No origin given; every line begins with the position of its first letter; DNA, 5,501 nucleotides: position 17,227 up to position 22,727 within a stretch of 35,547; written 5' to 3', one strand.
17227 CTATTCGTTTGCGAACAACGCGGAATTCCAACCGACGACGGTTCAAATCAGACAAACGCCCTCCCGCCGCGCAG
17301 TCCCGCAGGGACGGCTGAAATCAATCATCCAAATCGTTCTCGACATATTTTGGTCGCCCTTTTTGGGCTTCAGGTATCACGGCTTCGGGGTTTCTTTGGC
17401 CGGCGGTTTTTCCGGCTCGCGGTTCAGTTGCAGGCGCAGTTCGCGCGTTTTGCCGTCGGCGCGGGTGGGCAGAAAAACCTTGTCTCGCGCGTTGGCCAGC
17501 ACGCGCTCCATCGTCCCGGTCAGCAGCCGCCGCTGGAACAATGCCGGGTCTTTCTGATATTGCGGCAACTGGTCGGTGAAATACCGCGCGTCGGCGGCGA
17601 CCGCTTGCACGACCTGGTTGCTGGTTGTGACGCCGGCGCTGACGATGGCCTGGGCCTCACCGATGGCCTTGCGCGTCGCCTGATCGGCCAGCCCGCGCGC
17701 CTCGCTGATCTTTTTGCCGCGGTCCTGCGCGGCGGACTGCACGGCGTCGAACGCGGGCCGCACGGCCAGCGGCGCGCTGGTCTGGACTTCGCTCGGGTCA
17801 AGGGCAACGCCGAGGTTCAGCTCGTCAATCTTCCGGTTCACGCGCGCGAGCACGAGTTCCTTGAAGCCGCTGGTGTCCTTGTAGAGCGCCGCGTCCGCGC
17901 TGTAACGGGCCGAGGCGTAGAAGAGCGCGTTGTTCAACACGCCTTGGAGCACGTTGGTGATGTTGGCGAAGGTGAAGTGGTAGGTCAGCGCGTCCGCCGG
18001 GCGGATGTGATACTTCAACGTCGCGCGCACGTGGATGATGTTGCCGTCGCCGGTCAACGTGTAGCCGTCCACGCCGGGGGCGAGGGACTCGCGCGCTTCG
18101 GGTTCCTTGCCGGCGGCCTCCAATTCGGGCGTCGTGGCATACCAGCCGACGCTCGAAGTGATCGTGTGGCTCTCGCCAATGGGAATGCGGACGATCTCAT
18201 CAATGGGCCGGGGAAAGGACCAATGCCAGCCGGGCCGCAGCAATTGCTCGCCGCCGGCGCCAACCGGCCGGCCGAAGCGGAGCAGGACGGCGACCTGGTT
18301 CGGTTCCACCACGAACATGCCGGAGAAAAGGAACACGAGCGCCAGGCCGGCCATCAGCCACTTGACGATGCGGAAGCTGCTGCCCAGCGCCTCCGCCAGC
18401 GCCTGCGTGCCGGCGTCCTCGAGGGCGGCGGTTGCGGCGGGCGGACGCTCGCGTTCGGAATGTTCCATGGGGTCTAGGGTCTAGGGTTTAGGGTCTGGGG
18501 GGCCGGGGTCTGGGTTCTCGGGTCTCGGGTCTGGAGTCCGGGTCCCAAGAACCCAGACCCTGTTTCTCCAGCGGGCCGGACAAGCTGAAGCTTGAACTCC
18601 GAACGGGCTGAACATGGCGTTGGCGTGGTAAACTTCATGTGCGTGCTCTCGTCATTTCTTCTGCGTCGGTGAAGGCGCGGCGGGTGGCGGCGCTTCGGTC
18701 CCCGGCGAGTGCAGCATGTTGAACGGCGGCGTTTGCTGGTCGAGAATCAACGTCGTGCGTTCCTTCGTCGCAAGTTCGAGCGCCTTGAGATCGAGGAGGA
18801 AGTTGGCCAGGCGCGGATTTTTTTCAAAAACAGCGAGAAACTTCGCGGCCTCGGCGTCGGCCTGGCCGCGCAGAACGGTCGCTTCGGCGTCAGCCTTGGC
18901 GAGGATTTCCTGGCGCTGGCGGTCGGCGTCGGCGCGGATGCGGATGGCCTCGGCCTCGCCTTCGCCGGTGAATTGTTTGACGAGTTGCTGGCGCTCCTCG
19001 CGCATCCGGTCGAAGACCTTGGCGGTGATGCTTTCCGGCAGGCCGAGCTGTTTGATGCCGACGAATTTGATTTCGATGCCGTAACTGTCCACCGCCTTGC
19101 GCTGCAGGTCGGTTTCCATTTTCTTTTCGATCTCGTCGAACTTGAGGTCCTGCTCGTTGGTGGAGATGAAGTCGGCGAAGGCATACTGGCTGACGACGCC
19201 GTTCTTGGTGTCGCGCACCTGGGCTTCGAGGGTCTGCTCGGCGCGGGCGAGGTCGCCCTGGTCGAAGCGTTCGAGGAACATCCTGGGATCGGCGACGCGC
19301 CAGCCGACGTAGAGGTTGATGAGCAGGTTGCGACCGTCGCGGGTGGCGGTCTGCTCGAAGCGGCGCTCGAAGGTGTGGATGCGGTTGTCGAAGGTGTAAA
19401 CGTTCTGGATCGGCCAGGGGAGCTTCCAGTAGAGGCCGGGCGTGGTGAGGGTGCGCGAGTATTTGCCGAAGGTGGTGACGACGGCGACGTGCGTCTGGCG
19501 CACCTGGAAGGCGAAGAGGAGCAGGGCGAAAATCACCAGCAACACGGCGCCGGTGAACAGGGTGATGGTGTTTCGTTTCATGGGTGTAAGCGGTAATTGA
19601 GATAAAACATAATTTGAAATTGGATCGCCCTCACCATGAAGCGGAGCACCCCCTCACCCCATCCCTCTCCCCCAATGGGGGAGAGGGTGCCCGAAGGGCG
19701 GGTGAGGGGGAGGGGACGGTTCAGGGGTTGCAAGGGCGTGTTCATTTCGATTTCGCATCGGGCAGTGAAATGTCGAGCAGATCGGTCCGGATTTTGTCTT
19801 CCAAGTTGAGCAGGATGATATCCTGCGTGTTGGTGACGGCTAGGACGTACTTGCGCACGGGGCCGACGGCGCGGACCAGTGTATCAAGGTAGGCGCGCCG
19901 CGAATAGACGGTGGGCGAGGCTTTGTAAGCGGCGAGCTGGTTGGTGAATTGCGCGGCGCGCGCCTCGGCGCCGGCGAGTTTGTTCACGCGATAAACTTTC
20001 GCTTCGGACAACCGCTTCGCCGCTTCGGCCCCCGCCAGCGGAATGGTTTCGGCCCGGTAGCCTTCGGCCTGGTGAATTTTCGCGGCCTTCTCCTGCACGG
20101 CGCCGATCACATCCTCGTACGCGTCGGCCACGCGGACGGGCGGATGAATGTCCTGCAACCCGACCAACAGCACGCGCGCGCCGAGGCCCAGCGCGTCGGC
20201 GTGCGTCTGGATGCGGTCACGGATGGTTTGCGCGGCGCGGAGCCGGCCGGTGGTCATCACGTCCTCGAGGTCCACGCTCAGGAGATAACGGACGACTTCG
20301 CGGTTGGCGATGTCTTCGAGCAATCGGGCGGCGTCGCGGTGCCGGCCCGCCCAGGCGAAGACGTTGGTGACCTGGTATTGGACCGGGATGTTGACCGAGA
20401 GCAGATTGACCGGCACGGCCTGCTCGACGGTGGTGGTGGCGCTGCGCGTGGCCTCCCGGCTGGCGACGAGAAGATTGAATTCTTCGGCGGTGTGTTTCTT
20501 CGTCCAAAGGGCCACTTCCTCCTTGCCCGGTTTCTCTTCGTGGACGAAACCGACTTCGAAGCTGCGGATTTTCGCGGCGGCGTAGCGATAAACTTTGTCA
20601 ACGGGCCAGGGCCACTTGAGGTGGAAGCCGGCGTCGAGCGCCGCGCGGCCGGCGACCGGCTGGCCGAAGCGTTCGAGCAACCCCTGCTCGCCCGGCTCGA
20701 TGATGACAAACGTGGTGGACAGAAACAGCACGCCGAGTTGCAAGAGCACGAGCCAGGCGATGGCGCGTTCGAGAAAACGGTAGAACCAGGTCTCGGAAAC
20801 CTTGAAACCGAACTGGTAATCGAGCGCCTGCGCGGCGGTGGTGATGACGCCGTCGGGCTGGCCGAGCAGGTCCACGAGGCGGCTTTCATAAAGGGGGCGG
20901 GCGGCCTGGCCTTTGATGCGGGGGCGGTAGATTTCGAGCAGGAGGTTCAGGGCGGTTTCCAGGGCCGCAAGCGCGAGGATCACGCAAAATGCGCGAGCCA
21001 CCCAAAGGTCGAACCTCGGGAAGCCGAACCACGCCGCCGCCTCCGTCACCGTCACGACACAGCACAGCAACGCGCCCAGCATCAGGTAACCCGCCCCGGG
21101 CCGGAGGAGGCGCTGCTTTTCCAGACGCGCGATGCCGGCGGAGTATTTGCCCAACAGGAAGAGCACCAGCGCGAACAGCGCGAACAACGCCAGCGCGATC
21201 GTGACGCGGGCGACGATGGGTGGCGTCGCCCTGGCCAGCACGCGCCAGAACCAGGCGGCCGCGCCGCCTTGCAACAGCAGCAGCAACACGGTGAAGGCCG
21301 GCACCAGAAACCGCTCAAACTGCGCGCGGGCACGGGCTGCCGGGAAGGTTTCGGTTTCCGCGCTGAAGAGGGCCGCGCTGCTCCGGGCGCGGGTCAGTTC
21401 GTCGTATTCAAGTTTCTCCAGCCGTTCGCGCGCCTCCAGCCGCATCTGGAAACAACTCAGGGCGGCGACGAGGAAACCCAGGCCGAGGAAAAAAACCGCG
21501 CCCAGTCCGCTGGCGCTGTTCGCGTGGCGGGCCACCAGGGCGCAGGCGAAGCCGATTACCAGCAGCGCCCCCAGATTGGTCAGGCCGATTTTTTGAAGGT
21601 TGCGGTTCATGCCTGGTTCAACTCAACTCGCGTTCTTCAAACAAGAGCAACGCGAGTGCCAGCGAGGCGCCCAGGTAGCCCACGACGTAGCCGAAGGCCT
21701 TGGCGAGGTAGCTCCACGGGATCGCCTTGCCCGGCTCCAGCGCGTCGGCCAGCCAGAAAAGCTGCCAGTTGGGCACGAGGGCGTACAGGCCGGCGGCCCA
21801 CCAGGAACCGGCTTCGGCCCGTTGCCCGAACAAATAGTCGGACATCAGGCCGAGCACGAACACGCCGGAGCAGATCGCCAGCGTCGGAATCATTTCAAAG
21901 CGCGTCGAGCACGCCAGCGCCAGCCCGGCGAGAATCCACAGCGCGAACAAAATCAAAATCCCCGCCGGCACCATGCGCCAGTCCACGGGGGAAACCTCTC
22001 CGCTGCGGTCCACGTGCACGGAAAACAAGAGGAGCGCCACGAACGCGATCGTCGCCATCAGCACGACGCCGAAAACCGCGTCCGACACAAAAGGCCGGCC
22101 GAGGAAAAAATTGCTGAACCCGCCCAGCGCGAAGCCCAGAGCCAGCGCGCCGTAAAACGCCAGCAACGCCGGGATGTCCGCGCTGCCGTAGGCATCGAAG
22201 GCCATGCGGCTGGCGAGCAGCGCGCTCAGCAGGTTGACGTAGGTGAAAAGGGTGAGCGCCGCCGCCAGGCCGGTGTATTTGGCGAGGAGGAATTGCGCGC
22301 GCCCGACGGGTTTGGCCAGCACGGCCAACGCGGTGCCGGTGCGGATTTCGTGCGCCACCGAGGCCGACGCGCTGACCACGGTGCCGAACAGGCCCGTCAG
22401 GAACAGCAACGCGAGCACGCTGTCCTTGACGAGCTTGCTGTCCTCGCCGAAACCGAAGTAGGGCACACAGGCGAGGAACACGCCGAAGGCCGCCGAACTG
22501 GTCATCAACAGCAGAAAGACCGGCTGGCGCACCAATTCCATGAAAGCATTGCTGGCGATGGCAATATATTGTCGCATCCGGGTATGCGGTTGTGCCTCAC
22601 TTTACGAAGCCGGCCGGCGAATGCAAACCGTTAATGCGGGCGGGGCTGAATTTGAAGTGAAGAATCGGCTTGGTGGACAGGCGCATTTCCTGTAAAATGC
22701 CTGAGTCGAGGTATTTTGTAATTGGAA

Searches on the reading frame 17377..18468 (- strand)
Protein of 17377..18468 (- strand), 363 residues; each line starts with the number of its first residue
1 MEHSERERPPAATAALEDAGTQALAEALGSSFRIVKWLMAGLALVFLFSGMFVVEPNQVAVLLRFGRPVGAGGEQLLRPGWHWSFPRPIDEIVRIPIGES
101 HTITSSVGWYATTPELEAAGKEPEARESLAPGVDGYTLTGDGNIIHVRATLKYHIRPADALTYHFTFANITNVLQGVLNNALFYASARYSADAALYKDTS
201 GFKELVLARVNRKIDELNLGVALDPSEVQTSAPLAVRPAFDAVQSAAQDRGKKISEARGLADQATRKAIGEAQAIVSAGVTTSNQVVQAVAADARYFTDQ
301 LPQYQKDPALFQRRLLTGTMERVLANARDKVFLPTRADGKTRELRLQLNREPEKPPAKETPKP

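Call 58: search_protein_families(library=pfam, proteins=[window:17377-18468:-], max_evalue=0.0001)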
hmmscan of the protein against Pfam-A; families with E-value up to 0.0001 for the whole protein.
window:17377-18468:- (363 aa): 1 family
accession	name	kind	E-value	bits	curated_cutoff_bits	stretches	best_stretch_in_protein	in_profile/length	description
PF01145.31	Band_7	-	1.6e-19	71.1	23.6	1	52-260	1-175/176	SPFH domain / Band 7 family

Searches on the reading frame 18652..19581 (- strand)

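Call 58: search_protein_families(library=pfam, proteins=[window:18652-19581:-], max_evalue=0.0001)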
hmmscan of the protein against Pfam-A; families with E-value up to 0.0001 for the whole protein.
window:18652-19581:- (309 aa): 1 family
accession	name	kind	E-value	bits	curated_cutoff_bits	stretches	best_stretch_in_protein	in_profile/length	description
PF01145.31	Band_7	-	7.6e-29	101.4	23.6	1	26-210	2-176/176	SPFH domain / Band 7 family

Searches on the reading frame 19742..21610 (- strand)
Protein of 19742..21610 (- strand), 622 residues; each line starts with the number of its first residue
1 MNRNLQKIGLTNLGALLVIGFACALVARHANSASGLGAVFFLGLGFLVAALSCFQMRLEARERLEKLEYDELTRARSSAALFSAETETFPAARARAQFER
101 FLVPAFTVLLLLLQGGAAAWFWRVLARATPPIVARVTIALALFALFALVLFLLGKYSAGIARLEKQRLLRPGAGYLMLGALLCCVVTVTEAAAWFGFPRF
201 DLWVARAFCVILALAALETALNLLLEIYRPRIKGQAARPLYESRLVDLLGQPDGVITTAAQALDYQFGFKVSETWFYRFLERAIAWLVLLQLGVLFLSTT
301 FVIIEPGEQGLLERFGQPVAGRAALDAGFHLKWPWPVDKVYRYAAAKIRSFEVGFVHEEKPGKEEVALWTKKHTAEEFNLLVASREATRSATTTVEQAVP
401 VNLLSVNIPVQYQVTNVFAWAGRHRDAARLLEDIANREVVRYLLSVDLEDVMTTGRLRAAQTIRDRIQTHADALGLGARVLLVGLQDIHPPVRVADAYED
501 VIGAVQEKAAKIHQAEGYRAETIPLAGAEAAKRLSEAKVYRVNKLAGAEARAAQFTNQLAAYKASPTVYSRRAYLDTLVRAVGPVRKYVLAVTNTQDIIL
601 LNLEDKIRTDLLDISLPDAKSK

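Call 3: search_protein_families(library=pfam, proteins=[window:19742-21610:-], max_evalue=1)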
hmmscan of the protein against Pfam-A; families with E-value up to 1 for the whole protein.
window:19742-21610:- (622 aa): 2 families
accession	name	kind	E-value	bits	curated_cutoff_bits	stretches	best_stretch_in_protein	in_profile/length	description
PF01145.31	Band_7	-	1.4e-14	54.9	23.6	1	303-517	2-174/176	SPFH domain / Band 7 family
PF03221.22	HTH_Tnp_Tc5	-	0.16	12.4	22.2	1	256-282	27-59/66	Tc5 transposase DNA-binding domain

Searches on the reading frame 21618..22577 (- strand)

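Call 3: search_protein_families(library=pfam, proteins=[window:21618-22577:-], max_evalue=1)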
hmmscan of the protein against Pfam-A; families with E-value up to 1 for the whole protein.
window:21618-22577:- (319 aa): 2 families
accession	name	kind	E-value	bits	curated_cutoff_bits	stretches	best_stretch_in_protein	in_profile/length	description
PF12730.13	ABC2_membrane_4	-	8.5e-05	23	27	1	13-126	7-124/179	ABC-2 family transporter protein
PF12679.13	ABC2_membrane_2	-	0.033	13.9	27.2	1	6-318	2-283/283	ABC-2 family transporter protein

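Call 42: search_protein_families(library=ncbifam, proteins=[window:21618-22577:-], max_evalue=0.01)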
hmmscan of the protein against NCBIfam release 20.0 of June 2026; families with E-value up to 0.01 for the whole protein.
window:21618-22577:- (319 aa): 0 families
